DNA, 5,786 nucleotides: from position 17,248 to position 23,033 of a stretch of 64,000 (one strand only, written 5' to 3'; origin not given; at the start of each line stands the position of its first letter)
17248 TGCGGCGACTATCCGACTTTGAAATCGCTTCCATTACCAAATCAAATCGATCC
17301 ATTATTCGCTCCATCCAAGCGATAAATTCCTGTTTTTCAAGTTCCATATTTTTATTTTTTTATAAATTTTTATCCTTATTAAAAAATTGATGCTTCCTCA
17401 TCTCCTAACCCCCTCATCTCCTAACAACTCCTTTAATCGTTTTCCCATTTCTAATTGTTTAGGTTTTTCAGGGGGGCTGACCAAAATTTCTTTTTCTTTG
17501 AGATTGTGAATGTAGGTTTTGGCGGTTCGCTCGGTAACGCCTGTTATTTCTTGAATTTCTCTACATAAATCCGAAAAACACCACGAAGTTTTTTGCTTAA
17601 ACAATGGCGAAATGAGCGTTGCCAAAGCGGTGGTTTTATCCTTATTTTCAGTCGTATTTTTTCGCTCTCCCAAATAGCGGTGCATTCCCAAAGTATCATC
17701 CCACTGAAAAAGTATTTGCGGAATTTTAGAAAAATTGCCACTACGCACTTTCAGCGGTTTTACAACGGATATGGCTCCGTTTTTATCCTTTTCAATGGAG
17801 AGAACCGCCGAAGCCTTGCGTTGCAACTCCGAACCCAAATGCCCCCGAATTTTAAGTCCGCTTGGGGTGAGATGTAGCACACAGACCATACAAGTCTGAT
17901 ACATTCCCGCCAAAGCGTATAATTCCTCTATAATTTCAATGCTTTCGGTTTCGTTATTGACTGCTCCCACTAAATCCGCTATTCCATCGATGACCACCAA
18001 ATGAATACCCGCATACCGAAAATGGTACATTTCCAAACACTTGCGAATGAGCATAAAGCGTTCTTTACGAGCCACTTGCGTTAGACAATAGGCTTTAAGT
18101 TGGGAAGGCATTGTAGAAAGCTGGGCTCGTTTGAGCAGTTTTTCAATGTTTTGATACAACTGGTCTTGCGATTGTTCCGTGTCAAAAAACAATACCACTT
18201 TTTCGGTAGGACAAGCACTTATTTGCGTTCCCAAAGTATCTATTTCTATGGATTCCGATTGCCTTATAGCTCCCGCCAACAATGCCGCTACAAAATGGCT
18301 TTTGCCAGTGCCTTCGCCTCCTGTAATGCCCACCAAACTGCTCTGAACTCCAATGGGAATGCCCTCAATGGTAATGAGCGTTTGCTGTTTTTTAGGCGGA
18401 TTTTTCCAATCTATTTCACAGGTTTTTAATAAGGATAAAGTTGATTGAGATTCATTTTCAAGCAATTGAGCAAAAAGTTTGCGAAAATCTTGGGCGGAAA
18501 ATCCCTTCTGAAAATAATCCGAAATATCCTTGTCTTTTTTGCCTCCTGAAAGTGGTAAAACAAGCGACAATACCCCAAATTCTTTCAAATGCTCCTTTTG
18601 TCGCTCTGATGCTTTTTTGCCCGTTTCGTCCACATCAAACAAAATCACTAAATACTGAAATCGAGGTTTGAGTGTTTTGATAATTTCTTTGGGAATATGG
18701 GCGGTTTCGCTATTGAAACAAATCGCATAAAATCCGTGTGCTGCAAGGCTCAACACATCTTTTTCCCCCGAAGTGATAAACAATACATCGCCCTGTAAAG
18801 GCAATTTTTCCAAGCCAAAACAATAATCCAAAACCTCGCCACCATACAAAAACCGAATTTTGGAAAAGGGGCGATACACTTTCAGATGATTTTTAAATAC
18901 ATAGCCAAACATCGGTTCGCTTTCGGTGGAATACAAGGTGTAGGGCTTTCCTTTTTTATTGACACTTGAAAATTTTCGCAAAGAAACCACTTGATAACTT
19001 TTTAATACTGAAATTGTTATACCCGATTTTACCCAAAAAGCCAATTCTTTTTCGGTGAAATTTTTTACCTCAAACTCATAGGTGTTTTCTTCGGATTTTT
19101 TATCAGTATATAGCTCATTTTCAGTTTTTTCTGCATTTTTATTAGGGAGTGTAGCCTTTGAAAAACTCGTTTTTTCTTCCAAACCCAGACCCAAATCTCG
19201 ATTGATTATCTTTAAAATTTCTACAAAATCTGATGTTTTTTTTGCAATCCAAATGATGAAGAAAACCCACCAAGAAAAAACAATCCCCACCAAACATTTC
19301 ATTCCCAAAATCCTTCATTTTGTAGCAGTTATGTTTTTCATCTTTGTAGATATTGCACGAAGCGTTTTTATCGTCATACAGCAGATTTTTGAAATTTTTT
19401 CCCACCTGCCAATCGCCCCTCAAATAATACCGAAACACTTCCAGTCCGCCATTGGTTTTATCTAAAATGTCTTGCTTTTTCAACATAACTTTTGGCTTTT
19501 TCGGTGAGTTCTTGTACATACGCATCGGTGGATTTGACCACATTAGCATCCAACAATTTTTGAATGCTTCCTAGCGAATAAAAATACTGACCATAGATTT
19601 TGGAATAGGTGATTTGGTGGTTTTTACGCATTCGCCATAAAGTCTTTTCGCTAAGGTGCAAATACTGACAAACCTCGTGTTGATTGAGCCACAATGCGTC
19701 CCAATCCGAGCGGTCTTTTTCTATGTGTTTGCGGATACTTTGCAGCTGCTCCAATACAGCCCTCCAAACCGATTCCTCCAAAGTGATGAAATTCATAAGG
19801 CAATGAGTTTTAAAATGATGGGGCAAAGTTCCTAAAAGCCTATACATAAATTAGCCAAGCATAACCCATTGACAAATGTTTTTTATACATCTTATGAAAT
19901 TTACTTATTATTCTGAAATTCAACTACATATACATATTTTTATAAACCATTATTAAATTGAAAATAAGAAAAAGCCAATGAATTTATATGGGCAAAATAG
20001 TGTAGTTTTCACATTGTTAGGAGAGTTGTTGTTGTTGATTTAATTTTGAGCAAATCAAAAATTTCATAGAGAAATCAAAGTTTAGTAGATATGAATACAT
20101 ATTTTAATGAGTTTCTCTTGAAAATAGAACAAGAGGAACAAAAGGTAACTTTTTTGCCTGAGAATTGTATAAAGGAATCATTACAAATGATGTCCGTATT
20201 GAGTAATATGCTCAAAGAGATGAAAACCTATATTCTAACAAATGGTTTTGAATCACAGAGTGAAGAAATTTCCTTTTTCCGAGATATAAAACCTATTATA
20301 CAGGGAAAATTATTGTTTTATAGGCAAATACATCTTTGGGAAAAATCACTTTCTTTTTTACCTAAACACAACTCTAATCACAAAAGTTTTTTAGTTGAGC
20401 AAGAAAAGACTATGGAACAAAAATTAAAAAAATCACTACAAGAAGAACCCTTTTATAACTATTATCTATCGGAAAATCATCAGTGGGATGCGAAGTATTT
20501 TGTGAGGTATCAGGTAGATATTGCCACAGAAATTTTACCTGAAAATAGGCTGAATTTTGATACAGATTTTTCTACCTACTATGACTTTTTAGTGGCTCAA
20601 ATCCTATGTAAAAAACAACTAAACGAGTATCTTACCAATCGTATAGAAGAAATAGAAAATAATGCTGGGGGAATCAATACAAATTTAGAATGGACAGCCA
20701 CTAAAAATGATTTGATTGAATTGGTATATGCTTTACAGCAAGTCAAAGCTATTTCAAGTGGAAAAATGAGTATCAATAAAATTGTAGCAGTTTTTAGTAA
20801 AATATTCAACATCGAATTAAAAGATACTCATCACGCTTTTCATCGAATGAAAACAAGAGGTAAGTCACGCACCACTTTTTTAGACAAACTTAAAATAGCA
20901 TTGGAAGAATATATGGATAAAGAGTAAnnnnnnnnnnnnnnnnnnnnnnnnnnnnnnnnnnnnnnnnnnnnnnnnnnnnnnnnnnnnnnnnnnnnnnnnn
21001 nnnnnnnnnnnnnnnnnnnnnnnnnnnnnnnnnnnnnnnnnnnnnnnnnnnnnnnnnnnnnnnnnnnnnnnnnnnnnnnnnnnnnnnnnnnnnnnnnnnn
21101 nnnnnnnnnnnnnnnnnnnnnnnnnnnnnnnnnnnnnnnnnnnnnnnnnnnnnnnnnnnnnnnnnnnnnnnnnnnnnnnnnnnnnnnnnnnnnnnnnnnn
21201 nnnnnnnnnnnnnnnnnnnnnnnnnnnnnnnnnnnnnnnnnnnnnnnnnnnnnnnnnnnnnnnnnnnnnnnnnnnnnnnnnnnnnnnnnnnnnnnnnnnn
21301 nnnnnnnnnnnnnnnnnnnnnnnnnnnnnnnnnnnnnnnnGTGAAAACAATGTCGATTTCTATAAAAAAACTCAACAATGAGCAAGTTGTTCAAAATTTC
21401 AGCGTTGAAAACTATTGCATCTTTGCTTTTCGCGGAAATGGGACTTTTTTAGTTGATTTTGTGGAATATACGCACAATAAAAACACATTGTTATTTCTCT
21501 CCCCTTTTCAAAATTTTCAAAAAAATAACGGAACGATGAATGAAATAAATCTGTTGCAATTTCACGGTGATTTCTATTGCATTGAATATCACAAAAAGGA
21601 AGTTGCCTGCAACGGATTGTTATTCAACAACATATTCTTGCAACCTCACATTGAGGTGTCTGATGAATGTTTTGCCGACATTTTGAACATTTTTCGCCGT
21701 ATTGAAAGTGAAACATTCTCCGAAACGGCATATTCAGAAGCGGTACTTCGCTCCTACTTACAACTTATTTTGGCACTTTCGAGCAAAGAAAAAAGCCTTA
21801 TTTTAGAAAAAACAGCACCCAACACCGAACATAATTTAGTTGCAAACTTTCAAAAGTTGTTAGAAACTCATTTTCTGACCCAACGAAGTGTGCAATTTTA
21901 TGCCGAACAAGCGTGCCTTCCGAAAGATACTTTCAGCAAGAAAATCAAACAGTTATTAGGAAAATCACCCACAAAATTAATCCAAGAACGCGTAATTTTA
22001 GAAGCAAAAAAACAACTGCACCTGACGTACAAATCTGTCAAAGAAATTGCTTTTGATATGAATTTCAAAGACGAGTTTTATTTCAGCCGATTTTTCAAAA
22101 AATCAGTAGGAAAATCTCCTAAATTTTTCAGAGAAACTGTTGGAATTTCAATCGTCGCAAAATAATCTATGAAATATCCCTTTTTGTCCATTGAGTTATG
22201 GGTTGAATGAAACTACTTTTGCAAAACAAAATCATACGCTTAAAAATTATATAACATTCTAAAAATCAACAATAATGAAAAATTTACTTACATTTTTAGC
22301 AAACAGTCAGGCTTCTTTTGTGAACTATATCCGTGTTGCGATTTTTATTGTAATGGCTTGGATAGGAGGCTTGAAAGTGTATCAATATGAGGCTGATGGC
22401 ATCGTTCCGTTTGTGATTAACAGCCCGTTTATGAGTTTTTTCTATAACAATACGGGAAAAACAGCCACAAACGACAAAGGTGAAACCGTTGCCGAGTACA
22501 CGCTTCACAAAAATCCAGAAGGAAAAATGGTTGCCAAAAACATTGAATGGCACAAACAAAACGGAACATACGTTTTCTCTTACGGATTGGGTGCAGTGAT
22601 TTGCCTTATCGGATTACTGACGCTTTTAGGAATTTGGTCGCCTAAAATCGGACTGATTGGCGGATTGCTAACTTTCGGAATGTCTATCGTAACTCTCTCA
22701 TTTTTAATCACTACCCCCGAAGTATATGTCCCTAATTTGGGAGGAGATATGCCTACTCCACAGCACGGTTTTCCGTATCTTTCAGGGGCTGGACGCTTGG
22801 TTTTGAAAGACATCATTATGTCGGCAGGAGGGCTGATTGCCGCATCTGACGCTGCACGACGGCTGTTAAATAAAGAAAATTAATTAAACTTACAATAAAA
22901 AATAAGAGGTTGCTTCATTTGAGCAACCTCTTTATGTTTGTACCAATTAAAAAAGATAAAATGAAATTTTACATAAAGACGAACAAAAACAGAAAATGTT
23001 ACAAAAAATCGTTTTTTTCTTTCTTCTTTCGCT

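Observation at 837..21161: T6SSiii locus directly abutting an ICE backbone: possible mobile (or domesticated) T6SS in a Flavobacteriaceae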

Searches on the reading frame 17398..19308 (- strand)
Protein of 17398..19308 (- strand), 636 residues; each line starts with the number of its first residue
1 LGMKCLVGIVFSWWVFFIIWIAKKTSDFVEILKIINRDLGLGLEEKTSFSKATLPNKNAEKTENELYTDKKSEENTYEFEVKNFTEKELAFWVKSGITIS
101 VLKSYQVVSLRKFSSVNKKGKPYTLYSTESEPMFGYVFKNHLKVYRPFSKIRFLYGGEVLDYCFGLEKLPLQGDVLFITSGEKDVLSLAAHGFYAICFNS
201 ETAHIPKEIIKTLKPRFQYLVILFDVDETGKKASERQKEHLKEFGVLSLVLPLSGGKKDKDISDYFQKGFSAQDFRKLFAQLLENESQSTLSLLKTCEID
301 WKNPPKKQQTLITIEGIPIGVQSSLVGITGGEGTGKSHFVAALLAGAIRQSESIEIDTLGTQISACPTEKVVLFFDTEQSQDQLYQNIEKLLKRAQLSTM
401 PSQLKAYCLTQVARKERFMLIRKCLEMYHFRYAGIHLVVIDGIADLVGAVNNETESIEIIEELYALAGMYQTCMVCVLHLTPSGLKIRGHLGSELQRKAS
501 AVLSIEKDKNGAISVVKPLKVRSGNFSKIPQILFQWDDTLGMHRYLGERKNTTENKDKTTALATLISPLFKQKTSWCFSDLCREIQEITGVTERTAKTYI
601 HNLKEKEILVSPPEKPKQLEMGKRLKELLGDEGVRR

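Call 4: search_protein_families(library=pfam, proteins=[window:17398-19308:-], max_evalue=0.01)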
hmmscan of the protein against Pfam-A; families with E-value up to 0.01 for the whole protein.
window:17398-19308:- (636 aa): 6 families
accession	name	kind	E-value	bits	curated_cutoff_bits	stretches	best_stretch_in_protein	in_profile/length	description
PF13155.12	Toprim_2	-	1.7e-07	31.9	22.1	1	178-265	2-87/88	Toprim-like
PF13401.12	AAA_22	-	7.2e-05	23.5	27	1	326-477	8-118/130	AAA domain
PF13481.12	AAA_25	-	0.00018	21.6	27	1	323-479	33-189/195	AAA domain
PF13662.12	Toprim_4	-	0.00033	21.3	25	0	175-245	2-78/85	Toprim domain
PF01751.28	Toprim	-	0.004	17.7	23.1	0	176-242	2-81/96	Toprim domain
PF00910.28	RNA_helicase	-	0.0073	17.2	21.5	0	328-394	3-73/105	RNA helicase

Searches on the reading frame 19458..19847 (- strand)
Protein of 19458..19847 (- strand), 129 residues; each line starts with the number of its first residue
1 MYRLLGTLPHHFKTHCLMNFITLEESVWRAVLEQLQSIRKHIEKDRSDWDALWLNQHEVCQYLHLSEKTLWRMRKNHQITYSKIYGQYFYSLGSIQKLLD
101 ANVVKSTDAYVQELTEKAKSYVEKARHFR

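Call 4: search_protein_families(library=pfam, proteins=[window:19458-19847:-], max_evalue=0.01)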
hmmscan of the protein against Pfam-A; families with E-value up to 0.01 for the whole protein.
window:19458-19847:- (129 aa): 2 families
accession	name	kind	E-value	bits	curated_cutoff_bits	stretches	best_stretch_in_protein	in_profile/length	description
PF12728.13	HTH_17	-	3.8e-08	33.9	27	1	53-102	1-50/51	Helix-turn-helix domain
PF01507.26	PAPS_reduct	-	0.0054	17.2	22.5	1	50-95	125-170/175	Phosphoadenosine phosphosulfate reductase domain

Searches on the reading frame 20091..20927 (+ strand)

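Call 4: search_protein_families(library=pfam, proteins=[window:20091-20927:+], max_evalue=0.01)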
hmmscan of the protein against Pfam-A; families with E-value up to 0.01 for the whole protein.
window:20091-20927:+ (278 aa): 1 family
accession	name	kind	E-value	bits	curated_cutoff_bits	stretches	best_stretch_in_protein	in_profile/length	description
PF09357.15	RteC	-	2.4e-53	181.5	25.3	1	62-277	2-217/219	RteC protein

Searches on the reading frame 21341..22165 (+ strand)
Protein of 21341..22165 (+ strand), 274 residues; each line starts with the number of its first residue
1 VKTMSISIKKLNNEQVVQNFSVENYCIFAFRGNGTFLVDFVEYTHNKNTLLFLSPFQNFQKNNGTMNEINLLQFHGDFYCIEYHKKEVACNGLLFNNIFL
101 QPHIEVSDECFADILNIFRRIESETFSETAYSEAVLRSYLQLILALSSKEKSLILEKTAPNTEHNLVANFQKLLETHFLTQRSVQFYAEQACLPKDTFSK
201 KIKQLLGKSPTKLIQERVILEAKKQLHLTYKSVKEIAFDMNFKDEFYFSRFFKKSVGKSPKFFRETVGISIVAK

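Call 4: search_protein_families(library=pfam, proteins=[window:21341-22165:+], max_evalue=0.01)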
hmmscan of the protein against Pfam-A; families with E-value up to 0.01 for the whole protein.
window:21341-22165:+ (274 aa): 2 families
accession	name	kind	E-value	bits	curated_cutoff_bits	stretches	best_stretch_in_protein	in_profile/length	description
PF12833.13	HTH_18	-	6.2e-18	65.3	33.6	1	187-265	1-79/80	Helix-turn-helix domain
PF00165.29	HTH_AraC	-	3.5e-08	33.8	26.6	1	227-263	2-40/42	Bacterial regulatory helix-turn-helix proteins, AraC family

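Call 69: find_encoding_contigs(protein=window:21350-22165:+, flank=6000, max_places=10)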
Protein window:21350-22165:+ (271 aa): 12 contigs read that carry it; 10 places shown.
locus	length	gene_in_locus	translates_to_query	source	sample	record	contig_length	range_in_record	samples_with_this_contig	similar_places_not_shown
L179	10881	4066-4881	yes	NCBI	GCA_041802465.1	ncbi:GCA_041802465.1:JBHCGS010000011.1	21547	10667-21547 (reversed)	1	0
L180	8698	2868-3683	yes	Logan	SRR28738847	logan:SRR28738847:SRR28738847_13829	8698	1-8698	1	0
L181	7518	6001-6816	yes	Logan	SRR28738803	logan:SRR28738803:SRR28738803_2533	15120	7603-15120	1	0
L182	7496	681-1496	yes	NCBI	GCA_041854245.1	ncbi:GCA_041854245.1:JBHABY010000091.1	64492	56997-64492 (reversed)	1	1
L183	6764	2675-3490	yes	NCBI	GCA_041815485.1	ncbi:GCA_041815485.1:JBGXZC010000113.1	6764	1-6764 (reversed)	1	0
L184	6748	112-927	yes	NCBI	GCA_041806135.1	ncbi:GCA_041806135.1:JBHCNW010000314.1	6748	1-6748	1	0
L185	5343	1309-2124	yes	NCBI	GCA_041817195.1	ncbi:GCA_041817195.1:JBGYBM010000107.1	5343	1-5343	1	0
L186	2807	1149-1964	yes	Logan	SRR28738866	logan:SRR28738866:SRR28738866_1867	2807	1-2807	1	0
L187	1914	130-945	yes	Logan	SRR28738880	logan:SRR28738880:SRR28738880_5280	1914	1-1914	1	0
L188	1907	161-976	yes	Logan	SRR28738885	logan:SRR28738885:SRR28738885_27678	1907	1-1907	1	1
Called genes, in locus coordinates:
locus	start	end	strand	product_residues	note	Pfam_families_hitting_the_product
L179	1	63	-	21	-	?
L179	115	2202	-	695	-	PF13155:Toprim_2 (weak)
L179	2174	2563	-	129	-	PF12728:HTH_17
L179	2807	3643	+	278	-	PF09357:RteC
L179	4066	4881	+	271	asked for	PF12833:HTH_18, PF00165:HTH_AraC (weak)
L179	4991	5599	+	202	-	PF04224:DUF417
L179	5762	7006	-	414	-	PF17116:T9SS_plug_1st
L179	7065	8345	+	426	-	PF01136:Peptidase_U32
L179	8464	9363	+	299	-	PF16872:putAbiC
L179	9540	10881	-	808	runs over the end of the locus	PF14498:Glyco_hyd_65N_2, PF22124:Glyco_hydro_95_cat, PF21307:Glyco_hydro_95_C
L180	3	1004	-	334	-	?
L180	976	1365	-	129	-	PF12728:HTH_17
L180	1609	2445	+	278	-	PF09357:RteC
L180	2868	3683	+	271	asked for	PF12833:HTH_18, PF00165:HTH_AraC (weak)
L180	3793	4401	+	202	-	PF04224:DUF417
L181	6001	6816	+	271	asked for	PF12833:HTH_18, PF00165:HTH_AraC (weak)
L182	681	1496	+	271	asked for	PF12833:HTH_18, PF00165:HTH_AraC (weak)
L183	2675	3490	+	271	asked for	PF12833:HTH_18, PF00165:HTH_AraC (weak)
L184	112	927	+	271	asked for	PF12833:HTH_18, PF00165:HTH_AraC (weak)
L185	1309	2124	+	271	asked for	PF12833:HTH_18, PF00165:HTH_AraC (weak)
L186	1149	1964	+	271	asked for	PF12833:HTH_18, PF00165:HTH_AraC (weak)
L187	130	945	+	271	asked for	PF12833:HTH_18, PF00165:HTH_AraC (weak)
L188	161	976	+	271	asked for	PF12833:HTH_18, PF00165:HTH_AraC (weak)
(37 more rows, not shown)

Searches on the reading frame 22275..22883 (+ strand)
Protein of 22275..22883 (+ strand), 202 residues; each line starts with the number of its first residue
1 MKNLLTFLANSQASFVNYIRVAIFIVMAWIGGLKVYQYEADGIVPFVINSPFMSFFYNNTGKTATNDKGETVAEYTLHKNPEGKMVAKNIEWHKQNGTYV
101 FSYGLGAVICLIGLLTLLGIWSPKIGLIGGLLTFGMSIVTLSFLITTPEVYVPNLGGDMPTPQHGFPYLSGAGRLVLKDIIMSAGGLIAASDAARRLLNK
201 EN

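Call 4: search_protein_families(library=pfam, proteins=[window:22275-22883:+], max_evalue=0.01)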
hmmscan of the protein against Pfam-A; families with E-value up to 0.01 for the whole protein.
window:22275-22883:+ (202 aa): 1 family
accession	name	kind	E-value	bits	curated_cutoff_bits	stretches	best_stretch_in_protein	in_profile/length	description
PF04224.18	DUF417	-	1.6e-67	226.9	27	1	6-198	5-175/175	Protein of unknown function, DUF417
